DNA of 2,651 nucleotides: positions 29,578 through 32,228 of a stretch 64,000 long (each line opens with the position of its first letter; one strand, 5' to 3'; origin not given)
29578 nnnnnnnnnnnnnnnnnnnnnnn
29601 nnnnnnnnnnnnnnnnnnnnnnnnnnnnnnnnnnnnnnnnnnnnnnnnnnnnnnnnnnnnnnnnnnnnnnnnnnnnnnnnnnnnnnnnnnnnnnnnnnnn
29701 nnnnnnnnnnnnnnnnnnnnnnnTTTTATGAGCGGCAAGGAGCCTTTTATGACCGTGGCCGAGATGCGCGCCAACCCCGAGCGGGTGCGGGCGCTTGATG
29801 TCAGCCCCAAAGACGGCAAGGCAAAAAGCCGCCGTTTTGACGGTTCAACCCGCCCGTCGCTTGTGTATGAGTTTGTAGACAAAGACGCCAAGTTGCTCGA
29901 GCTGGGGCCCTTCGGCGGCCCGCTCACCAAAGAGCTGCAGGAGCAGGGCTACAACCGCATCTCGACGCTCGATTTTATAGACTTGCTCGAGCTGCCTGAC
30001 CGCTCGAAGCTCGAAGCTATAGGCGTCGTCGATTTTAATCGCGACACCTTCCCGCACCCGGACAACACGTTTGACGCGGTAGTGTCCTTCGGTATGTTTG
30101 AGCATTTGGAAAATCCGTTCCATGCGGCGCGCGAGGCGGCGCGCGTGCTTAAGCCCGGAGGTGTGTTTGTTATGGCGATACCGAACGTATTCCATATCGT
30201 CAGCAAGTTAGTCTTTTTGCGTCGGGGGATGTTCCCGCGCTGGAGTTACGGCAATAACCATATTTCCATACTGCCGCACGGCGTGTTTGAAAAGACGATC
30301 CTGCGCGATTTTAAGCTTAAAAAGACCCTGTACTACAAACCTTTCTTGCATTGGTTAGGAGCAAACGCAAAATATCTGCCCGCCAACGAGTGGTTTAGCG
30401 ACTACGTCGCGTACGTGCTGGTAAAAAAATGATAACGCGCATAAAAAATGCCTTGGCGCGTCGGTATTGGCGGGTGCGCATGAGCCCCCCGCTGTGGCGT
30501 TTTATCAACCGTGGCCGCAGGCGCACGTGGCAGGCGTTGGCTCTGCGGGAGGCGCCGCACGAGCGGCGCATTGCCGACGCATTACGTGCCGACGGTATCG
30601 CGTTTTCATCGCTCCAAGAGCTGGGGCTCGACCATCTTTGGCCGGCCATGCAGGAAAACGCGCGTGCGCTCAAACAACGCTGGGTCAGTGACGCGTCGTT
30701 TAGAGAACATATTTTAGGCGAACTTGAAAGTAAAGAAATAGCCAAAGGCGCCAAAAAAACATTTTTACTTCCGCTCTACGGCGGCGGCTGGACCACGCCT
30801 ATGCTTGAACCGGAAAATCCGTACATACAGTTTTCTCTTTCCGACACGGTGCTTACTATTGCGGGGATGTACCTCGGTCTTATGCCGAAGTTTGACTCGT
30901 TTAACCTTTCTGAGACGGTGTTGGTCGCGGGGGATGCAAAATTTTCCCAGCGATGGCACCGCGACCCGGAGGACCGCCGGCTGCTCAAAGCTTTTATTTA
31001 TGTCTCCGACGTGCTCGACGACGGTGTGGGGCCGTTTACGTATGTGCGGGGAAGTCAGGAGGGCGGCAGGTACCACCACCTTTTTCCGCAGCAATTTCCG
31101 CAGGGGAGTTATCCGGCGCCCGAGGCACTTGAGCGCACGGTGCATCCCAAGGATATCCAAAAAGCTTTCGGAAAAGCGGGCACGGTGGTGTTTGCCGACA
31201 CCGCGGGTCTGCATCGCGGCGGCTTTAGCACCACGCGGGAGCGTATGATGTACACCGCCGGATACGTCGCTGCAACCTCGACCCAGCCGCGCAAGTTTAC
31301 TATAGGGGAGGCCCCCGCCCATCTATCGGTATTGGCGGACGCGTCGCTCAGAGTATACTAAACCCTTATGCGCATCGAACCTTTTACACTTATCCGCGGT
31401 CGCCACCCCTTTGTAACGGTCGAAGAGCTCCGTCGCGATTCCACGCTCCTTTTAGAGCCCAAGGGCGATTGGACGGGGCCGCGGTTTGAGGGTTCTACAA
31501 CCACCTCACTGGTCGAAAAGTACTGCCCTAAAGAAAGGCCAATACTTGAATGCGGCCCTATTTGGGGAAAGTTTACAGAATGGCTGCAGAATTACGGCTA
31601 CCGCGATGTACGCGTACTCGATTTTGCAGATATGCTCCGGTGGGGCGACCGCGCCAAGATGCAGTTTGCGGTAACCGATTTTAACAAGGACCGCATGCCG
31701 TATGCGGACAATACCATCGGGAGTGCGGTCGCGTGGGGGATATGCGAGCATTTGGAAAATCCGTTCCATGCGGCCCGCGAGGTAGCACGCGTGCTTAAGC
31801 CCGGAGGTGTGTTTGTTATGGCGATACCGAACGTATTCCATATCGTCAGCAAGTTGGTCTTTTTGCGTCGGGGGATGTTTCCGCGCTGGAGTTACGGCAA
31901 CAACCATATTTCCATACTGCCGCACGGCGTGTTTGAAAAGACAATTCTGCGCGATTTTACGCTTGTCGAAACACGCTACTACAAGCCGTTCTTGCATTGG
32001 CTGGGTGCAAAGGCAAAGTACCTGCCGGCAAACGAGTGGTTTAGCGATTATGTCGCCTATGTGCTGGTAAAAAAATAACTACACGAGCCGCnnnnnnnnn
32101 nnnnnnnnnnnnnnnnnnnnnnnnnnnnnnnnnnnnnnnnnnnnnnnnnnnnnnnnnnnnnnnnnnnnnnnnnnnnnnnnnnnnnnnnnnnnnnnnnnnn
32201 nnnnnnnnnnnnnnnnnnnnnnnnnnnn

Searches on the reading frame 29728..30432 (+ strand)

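Call 8: search_protein_families(library=pfam, proteins=[window:29728-30432:+], max_evalue=0.001)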
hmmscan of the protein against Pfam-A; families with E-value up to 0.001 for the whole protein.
window:29728-30432:+ (234 aa): 6 families
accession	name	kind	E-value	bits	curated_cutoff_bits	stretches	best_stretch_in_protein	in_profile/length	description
PF08241.18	Methyltransf_11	-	8.2e-15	55.7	21.2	1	57-149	1-95/95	Methyltransferase domain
PF13489.12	Methyltransf_23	-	4.4e-14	53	27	1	51-178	21-141/164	Methyltransferase domain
PF13649.12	Methyltransf_25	-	1.2e-08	35.9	27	1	58-145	3-97/97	Methyltransferase domain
PF08242.18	Methyltransf_12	-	4.1e-08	34.3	30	1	58-147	2-98/98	Methyltransferase domain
PF13847.12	Methyltransf_31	-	2e-05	24.7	27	1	108-153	66-113/145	Methyltransferase domain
PF01209.24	Ubie_methyltran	-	9.5e-05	22.3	20.1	1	97-149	99-151/233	ubiE/COQ5 methyltransferase family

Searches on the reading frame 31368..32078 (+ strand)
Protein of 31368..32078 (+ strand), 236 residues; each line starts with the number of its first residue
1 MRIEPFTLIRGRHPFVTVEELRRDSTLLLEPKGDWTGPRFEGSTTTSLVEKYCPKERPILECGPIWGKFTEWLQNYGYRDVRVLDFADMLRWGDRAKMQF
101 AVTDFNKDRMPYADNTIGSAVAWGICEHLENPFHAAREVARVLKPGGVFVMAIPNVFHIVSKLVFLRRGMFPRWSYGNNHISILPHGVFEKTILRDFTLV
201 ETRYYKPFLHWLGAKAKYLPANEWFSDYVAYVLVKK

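Call 8: search_protein_families(library=pfam, proteins=[window:31368-32078:+], max_evalue=0.001)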
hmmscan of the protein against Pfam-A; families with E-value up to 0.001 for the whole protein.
window:31368-32078:+ (236 aa): 4 families
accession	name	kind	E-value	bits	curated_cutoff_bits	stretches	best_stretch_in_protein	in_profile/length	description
PF08241.18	Methyltransf_11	-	6.8e-11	43.1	21.2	1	60-151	1-95/95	Methyltransferase domain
PF13489.12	Methyltransf_23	-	1.7e-08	34.8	27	1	51-180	18-141/164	Methyltransferase domain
PF13649.12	Methyltransf_25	-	4.5e-06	27.7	27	1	59-147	1-97/97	Methyltransferase domain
PF13847.12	Methyltransf_31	-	0.00056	20.1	27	1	97-155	55-113/145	Methyltransferase domain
